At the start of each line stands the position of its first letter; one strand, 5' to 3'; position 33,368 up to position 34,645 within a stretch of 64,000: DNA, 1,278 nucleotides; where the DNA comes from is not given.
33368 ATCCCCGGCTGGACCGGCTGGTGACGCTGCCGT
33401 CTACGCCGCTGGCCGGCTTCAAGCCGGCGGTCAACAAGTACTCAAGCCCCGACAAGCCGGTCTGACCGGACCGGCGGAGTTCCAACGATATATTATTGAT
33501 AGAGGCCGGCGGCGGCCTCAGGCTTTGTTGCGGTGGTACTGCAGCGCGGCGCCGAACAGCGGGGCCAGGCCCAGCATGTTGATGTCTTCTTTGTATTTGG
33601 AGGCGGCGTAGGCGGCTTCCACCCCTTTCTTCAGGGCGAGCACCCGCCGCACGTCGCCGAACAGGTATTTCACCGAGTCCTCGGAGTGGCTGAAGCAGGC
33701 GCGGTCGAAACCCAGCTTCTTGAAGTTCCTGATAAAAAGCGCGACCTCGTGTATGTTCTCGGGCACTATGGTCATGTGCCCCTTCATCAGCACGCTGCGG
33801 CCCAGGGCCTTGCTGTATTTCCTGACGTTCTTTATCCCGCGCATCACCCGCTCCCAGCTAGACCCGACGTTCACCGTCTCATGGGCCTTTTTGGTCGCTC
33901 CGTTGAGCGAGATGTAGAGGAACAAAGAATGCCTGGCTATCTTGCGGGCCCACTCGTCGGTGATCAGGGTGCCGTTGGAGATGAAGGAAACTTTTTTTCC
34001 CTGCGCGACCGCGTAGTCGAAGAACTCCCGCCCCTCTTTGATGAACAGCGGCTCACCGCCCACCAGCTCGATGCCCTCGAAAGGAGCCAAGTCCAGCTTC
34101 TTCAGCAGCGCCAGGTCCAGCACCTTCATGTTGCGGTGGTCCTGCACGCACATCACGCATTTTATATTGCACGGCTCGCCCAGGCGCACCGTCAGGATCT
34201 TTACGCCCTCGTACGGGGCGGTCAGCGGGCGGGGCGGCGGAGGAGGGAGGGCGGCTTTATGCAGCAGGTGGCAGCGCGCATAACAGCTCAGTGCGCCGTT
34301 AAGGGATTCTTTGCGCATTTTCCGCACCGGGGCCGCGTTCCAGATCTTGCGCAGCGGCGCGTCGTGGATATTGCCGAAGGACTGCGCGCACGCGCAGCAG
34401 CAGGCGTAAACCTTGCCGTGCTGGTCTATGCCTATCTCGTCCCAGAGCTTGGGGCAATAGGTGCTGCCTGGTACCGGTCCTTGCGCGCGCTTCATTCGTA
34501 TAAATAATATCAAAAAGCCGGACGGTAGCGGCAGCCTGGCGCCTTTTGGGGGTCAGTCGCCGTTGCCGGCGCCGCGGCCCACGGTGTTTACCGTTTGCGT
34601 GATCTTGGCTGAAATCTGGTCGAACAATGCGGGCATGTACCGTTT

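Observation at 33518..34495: Radical SAM enzyme with the SPASM/twitch-like cysteine cluster at the N-terminus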

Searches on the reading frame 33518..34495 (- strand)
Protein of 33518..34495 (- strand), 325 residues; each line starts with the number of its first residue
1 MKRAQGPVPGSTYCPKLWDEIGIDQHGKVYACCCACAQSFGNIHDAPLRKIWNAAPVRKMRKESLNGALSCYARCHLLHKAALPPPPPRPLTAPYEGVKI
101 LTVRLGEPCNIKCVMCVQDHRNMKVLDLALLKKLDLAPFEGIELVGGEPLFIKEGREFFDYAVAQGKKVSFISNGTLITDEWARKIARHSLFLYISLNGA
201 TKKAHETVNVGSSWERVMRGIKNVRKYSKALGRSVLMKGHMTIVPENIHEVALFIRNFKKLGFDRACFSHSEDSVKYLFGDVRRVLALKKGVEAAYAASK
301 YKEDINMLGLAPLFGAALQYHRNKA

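Call 3: search_protein_families(library=pfam, proteins=[window:33518-34495:-], max_evalue=1)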
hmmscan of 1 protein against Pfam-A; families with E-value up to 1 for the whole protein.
window:33518-34495:- (325 aa): 2 families
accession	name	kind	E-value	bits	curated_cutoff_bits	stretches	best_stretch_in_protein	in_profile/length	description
PF04055.27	Radical_SAM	-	2.2e-15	57.6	29.5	1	109-240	7-154/166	Radical SAM superfamily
PF13186.11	SPASM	-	7.7e-09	36.1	21.5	1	14-75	1-66/67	Iron-sulfur cluster-binding domain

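Call 4: search_protein_families(library=ncbifam, proteins=[window:33518-34495:-], max_evalue=1)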
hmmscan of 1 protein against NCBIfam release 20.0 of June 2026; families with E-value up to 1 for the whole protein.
window:33518-34495:- (325 aa): 53 families (the best 25 are shown)
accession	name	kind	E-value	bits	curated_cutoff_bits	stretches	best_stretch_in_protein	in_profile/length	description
NF033640.1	N_Twi_rSAM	subfamily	1.2e-19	70.7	170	3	139-262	173-299/398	twitch domain-containing radical SAM protein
TIGR04546.1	rSAM_ahbC_deAc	equivalog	8.2e-17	61.1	650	1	106-270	46-212/390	12,18-didecarboxysiroheme deacetylase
TIGR03962.1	mycofact_rSAM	equivalog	1.1e-16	60.9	265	2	100-225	13-145/339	mycofactocin radical SAM maturase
TIGR04054.1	rSAM_NirJ1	equivalog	1.1e-15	57.2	650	1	106-270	43-209/387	putative heme d1 biosynthesis radical SAM protein NirJ1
TIGR04311.1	rSAM_Geo_metal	subfamily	6.9e-15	55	400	2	101-270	5-186/423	radical SAM/SPASM family putative metalloenzyme maturase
TIGR04055.1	rSAM_NirJ2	equivalog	1.2e-14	54.6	500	2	108-228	9-137/326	putative heme d1 biosynthesis radical SAM protein NirJ2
TIGR04545.1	rSAM_ahbD_hemeb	equivalog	1.9e-13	50.6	500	1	142-260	50-164/339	heme b synthase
TIGR04317.1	W_rSAM_matur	equivalog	3.7e-13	49.3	380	1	98-269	3-182/349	tungsten cofactor oxidoreductase radical SAM maturase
NF041298.1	rSAM_mat_DynA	equivalog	3.8e-13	49.1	450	2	108-264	10-182/356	dynobactin maturation radical SAM/SPASM protein DynA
TIGR04250.1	SCM_rSAM_ScmE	equivalog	6.9e-13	48.2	400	1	104-235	8-148/358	SynChlorMet cassette radical SAM/SPASM protein ScmE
TIGR04347.1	pseudo_SAM_Halo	equivalog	9.1e-13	48.2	525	1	135-274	79-215/390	TIGR04347 family pseudo-SAM/SPASM protein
TIGR03961.1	rSAM_PTO1314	hypoth_equivalog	4.9e-12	45.8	306.05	2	107-262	31-182/332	PTO1314 family radical SAM protein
NF050035.1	rSAM_WgK_link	exception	6.5e-12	45.1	650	1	101-236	11-153/367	radical SAM/SPASM peptide maturase WgkB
TIGR04251.1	SCM_rSAM_ScmF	equivalog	1.2e-11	44.6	400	1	103-273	8-184/353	SynChlorMet cassette radical SAM/SPASM protein ScmF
NF038283.1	viperin_w_prok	equivalog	1.4e-11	44.1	180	1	107-211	10-128/281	viperin family antiviral radical SAM protein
TIGR04466.1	rSAM_BlsE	equivalog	7.6e-08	32.2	400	1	100-248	4-152/327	cytosylglucuronate decarboxylase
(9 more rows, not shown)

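Call 6: find_homologous_proteins(query=window:33518-34495:-)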
Query window:33518-34495:- (325 aa): 103 proteins with E <= 0.001 among 2899 candidates.
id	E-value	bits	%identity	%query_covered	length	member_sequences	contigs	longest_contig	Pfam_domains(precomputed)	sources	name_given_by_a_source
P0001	1.8e-211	719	95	100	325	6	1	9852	PF13186.12,PF04055.28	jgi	-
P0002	1.6e-163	562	75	100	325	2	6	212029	PF13186.12,PF04055.28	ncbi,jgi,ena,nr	ncbi:MAG: hypothetical protein A2X35_03190 [Elusimicrobia bacterium GWA2_61_42]|nr:MAG: hypothetical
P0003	7.6e-162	556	71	100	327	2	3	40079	PF13186.12,PF04055.28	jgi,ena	-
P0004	5.1e-143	494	66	97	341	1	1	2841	PF13186.12,PF04055.28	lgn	-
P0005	3.5e-131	455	62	97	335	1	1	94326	PF13186.12,PF04055.28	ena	-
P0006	3.3e-129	449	62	95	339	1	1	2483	PF13186.12,PF04055.28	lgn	-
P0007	2.8e-125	436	59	98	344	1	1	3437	PF13186.12,PF04055.28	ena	-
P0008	2.5e-119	416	59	96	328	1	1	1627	PF13186.12,PF04055.28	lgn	-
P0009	1.5e-117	410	59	96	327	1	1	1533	PF13186.12,PF04055.28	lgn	-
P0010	1.1e-115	404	57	95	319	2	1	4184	PF13186.12,PF04055.28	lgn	-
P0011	2.9e-114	400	55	96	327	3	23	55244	PF13186.12,PF04055.28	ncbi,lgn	-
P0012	8.1e-114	398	55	98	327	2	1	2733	PF13186.12,PF04055.28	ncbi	-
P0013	1.2e-112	394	54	96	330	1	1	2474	PF13186.12,PF04055.28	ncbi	-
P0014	8.6e-88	313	49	94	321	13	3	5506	PF13186.12,PF04055.28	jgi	jgi:MoaA/NifB/PqqE/SkfB family radical SAM enzyme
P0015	6.5e-83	297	64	62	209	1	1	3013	PF13186.12,PF04055.28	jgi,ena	-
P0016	3.2e-82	294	46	89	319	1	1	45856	PF13186.12,PF04055.28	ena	-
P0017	4.1e-82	294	49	87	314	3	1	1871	PF13186.12,PF04055.28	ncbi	-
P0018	5.3e-82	294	48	88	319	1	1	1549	PF13186.12,PF04055.28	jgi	jgi:MoaA/NifB/PqqE/SkfB family radical SAM enzyme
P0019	2.6e-81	291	48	93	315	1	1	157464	PF13186.12,PF04055.28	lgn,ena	-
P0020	3.4e-77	278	49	82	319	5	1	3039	PF13186.12,PF04055.28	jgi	jgi:sulfatase maturation enzyme AslB (radical SAM superfamily)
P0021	9.4e-77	276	44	91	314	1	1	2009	PF13186.12,PF04055.28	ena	-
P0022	9.6e-76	273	44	93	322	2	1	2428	PF13186.12,PF04055.28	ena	-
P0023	1.0e-74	270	45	96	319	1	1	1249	PF13186.12,PF04055.28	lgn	-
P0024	8.6e-74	267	44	88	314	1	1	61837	PF13186.12,PF04055.28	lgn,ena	-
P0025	1.2e-73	266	48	82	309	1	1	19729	PF13186.12,PF04055.28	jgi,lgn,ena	-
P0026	4.4e-73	264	46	86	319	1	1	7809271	PF13186.12,PF04055.28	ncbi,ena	-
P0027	9.8e-73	263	44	92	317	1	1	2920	PF13186.12,PF04055.28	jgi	jgi:radical SAM protein with 4Fe4S-binding SPASM domain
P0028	2.0e-72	262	49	82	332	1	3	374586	PF13186.12,PF04055.28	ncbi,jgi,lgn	jgi:MoaA/NifB/PqqE/SkfB family radical SAM enzyme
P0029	2.8e-72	262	47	82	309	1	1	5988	PF13186.12,PF04055.28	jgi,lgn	jgi:MoaA/NifB/PqqE/SkfB family radical SAM enzyme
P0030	6.9e-72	260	43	93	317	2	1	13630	PF13186.12,PF04055.28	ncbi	-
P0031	7.1e-71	257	42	94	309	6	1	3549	PF13186.12,PF04055.28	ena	-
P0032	2.3e-70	255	46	82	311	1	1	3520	PF13186.12,PF04055.28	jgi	-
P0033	9.6e-70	253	39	93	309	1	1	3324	PF13186.12,PF04055.28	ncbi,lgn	-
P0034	2.8e-69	252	47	80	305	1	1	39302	PF13186.12,PF04055.28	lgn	-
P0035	9.5e-69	250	44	88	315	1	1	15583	PF13186.12,PF04055.28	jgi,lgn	jgi:MoaA/NifB/PqqE/SkfB family radical SAM enzyme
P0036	3.4e-68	248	43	80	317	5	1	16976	PF13186.12,PF04055.28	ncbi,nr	ncbi:MAG: radical SAM protein [Ignavibacteriales bacterium]|nr:radical SAM protein [Ignavibacteriale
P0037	9.6e-67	243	56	63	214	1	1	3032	PF04055.28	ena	-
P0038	1.3e-65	240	42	82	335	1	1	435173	PF13186.12,PF04055.28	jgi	jgi:MoaA/NifB/PqqE/SkfB family radical SAM enzyme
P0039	3.4e-65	238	40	88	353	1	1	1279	PF13186.12,PF04055.28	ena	-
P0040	4.6e-63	231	43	83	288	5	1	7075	PF04055.28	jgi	-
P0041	2.0e-62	229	41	83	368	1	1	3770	PF13186.12,PF04055.28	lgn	-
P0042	5.8e-62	228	41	81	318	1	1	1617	PF13186.12,PF04055.28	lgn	-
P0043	3.1e-61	225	40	91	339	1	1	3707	PF13186.12,PF04055.28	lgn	-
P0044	3.3e-60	222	39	93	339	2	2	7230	PF13186.12,PF04055.28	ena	-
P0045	7.1e-60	221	44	74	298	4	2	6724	PF04055.28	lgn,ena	-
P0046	1.8e-59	220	40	81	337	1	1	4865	PF13186.12,PF04055.28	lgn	-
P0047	2.9e-59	219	40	91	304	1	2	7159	PF13186.12,PF04055.28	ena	-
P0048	7.3e-59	218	39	81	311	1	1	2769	PF13186.12,PF04055.28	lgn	-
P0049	1.1e-58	217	39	88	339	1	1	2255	PF13186.12,PF04055.28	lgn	-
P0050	3.9e-58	215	41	81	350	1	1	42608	PF13186.12,PF04055.28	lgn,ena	-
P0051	3.6e-53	199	35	93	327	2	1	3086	PF13186.12,PF04055.28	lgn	-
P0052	4.2e-53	199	38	85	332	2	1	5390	PF13186.12,PF04055.28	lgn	-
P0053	6.3e-53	198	40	78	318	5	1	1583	PF13186.12,PF04055.28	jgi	-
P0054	1.2e-50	191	35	88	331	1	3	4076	PF13186.12,PF04055.28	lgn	-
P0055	6.5e-50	188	35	88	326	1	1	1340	PF13186.12,PF04055.28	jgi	jgi:radical SAM protein with 4Fe4S-binding SPASM domain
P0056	2.1e-49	187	39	82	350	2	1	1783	PF13186.12,PF04055.28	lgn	-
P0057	3.7e-48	182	34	82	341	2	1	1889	PF13186.12,PF04055.28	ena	-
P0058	6.9e-48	182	38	83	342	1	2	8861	PF13186.12,PF04055.28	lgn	-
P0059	8.8e-40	155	36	79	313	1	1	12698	PF13186.12,PF04055.28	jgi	jgi:MoaA/NifB/PqqE/SkfB family radical SAM enzyme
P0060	3.3e-33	133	28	94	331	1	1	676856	PF13186.12,PF04055.28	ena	-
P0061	1.7e-31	128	40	51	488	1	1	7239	PF04055.28,PF00300.28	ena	-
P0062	4.0e-30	123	29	77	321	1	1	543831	PF13186.12,PF04055.28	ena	-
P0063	6.2e-26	109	44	41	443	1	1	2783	PF04055.28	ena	-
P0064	3.1e-15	74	28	81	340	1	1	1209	PF13186.12,PF04055.28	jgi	-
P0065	1.9e-9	55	35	39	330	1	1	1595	PF04055.28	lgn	-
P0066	1.2e-8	53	35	39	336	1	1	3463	PF13186.12,PF04055.28,PF13353.12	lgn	-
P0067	5.9e-8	50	26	42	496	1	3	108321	PF13186.12,PF04055.28,PF13353.12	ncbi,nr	ncbi:MAG: radical SAM protein [Candidatus Aenigmarchaeota archaeon]|nr:radical SAM protein [Candidat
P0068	5.9e-7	47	30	48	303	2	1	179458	PF04055.28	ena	-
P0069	1.1e-6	46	29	53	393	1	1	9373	PF13186.12,PF04055.28,PF13353.12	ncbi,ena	-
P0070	1.3e-6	46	30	48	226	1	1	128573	PF04055.28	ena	-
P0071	1.8e-6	45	29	51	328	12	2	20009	PF13186.12,PF04055.28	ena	-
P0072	1.9e-6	45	28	39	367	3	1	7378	PF13186.12,PF04055.28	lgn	-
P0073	2.6e-6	45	31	48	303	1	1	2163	PF04055.28,PF13353.12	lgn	-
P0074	3.1e-6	45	31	48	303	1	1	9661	PF04055.28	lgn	-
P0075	3.9e-6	44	23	69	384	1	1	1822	PF13186.12,PF04055.28,PF13353.12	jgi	jgi:radical SAM protein with 4Fe4S-binding SPASM domain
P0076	5.3e-6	44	25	56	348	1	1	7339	PF04055.28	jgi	-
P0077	5.7e-6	44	29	44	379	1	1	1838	PF13186.12,PF04055.28,PF13353.12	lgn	-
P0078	6.9e-6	43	30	42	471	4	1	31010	PF13186.12,PF04055.28,PF13353.12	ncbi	ncbi:MAG: radical SAM protein [Mahellales bacterium]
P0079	8.7e-6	43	30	48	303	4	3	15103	PF04055.28,PF13353.12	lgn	-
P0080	9.9e-6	43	29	51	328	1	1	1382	PF13186.12,PF04055.28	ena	-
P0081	1.1e-5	43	28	51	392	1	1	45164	PF13186.12,PF04055.28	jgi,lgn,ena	-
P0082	1.7e-5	42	31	48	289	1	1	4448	PF04055.28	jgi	jgi:MoaA/NifB/PqqE/SkfB family radical SAM enzyme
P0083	1.8e-5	42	26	59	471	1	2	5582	PF13186.12,PF04055.28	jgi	-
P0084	2.2e-5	42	26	53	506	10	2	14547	PF13186.12,PF04055.28,PF13353.12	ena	-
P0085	3.2e-5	41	27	63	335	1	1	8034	PF13186.12,PF04055.28,PF13353.12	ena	-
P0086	4.2e-5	41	30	48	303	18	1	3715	PF04055.28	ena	-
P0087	5.4e-5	41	30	51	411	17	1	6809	PF13186.12,PF04055.28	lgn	-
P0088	6.0e-5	40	29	51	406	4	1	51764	PF13186.12,PF04055.28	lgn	-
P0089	6.5e-5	40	28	39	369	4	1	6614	PF13186.12,PF04055.28,PF13353.12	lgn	-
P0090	6.9e-5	40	26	58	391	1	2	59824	PF13186.12,PF04055.28,PF13353.12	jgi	jgi:radical SAM protein with 4Fe4S-binding SPASM domain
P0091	7.6e-5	40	25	65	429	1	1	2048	PF13186.12,PF04055.28,PF13353.12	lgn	-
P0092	8.5e-5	40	32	44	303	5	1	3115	PF04055.28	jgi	jgi:MoaA/NifB/PqqE/SkfB family radical SAM enzyme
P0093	1.0e-4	40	29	42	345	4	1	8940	PF13186.12,PF04055.28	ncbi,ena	-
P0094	1.1e-4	39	26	56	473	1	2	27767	PF13186.12,PF04055.28,PF13353.12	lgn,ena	-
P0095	1.5e-4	39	29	48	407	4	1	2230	PF04055.28,PF13353.12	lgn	-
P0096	3.0e-4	38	25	48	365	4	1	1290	PF13186.12,PF04055.28,PF13353.12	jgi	-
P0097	3.1e-4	38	26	47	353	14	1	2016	PF13186.12,PF04055.28,PF13353.12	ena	-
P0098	3.8e-4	38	29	44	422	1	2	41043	PF13186.12,PF04055.28,PF05402.19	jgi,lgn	jgi:radical SAM protein with 4Fe4S-binding SPASM domain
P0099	3.9e-4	38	25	59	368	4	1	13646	PF13186.12,PF04055.28,PF13353.12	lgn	-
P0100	4.2e-4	38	27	36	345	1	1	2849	PF13186.12,PF04055.28,PF13353.12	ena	-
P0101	6.7e-4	37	31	42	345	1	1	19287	PF04055.28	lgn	-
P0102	6.8e-4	37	25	51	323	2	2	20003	PF04055.28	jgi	jgi:MoaA/NifB/PqqE/SkfB family radical SAM enzyme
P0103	7.6e-4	37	23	36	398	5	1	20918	PF04055.28,PF13353.12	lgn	-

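Call 7: search_solved_structures(query=window:33518-34495:-, max_evalue=0.01, show_alignments=2)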
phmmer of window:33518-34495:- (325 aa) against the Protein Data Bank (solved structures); distinct sequences matched with E-value up to 0.01: 7.
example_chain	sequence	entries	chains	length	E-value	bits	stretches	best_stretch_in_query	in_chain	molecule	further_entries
7vob_C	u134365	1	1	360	3.4e-06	29.6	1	77-248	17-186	Cytosylglucuronate decarboxylase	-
7voc_C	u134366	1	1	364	3.5e-06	29.6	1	77-248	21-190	Cytosylglucuronate decarboxylase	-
9dfu_A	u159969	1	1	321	0.0001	24.7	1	107-203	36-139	Radical SAM core domain-containing protein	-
9dfn_A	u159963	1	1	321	0.00013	24.4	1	107-203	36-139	Radical SAM core domain-containing protein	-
5vsl_A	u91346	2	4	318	0.00035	23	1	107-229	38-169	Radical S-adenosyl methionine domain-containing protein 2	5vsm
6q2p_A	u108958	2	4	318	0.00035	23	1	107-229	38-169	Radical S-adenosyl methionine domain-containing protein 2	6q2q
7n7h_A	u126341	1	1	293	0.0019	20.6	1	107-206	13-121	VIPERIN-LIKE ENZYME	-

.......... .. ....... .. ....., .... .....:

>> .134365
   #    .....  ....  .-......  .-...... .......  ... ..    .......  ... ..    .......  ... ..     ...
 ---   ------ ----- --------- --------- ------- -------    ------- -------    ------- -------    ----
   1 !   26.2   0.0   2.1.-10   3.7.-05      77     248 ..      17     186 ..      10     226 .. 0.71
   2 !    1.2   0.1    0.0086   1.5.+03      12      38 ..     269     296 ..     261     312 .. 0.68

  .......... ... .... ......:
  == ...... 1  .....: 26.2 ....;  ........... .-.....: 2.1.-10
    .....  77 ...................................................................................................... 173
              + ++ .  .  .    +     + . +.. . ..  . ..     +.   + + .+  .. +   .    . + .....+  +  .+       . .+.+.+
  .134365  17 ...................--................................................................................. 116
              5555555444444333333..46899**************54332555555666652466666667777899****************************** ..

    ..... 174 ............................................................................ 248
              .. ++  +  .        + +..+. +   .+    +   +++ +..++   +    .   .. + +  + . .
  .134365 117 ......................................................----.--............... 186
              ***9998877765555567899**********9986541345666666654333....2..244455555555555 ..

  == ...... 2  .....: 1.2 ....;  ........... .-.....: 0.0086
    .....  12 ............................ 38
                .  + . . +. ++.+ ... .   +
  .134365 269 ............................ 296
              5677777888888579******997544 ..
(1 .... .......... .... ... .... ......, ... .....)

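Call 13: find_encoding_contigs(protein=P0002, flank=8000, max_places=2)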
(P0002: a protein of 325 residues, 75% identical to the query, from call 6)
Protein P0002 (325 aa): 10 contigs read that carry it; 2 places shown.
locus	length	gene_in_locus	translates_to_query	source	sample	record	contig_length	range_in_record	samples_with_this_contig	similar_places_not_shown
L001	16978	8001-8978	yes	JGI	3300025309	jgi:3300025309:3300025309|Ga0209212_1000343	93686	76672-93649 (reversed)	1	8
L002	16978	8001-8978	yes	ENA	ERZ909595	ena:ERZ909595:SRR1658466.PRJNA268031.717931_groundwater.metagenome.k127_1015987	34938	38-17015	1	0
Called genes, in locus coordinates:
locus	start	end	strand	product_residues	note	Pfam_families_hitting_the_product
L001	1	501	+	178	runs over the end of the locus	?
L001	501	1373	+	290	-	PF13489:Methyltransf_23, PF13847:Methyltransf_31 (weak), PF08241:Methyltransf_11, PF08242:Methyltransf_12, PF13649:Methyltransf_25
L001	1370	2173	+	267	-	PF01522:Polysacc_deac_1, PF11959:DUF3473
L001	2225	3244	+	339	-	PF01041:DegT_DnrJ_EryC1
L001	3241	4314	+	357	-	PF04055:Radical_SAM, PF13186:SPASM (faint)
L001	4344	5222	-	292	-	-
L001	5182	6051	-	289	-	PF01136:Peptidase_U32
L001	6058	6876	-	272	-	-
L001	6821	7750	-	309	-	PF01136:Peptidase_U32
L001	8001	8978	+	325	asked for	PF13186:SPASM, PF04055:Radical_SAM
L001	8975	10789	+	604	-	PF04055:Radical_SAM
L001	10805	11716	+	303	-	PF04055:Radical_SAM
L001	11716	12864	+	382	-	PF04055:Radical_SAM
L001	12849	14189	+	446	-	PF04055:Radical_SAM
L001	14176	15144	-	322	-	PF04055:Radical_SAM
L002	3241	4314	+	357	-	PF04055:Radical_SAM, PF13186:SPASM (faint)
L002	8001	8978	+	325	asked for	PF13186:SPASM, PF04055:Radical_SAM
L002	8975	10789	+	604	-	PF04055:Radical_SAM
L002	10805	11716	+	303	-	PF04055:Radical_SAM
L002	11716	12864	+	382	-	PF04055:Radical_SAM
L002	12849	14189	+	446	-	PF04055:Radical_SAM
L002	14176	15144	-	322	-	PF04055:Radical_SAM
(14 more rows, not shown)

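Call 17: find_encoding_contigs(protein=P0011, flank=8000, max_places=1)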
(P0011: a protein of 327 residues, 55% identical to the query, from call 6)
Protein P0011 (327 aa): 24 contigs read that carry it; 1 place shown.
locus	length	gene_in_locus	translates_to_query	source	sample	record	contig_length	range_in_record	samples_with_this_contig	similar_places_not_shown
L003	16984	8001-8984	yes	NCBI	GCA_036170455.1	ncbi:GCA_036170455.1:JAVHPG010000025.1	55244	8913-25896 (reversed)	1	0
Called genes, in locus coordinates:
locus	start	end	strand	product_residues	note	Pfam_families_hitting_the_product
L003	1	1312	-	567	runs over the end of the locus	PF02776:TPP_enzyme_N, PF00205:TPP_enzyme_M, PF02775:TPP_enzyme_C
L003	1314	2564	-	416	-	PF23545:Zn_ribbon_HMPTM (faint), PF04055:Radical_SAM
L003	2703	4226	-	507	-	PF02310:B12-binding, PF04055:Radical_SAM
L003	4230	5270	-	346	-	PF04055:Radical_SAM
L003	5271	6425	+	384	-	PF04055:Radical_SAM, PF13186:SPASM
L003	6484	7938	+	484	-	PF02310:B12-binding, PF04055:Radical_SAM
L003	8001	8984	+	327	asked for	PF13186:SPASM, PF04055:Radical_SAM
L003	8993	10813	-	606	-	PF13522:GATase_6, PF13537:GATase_7, PF00733:Asn_synthase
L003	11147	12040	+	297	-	PF04055:Radical_SAM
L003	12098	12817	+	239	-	PF05908:Gamma_PGA_hydro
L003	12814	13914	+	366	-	PF00696:AA_kinase (faint)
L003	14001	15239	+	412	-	PF00291:PALP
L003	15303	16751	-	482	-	PF01590:GAF, PF13185:GAF_2, PF13492:GAF_3 (weak), PF00512:HisKA, PF02518:HATPase_c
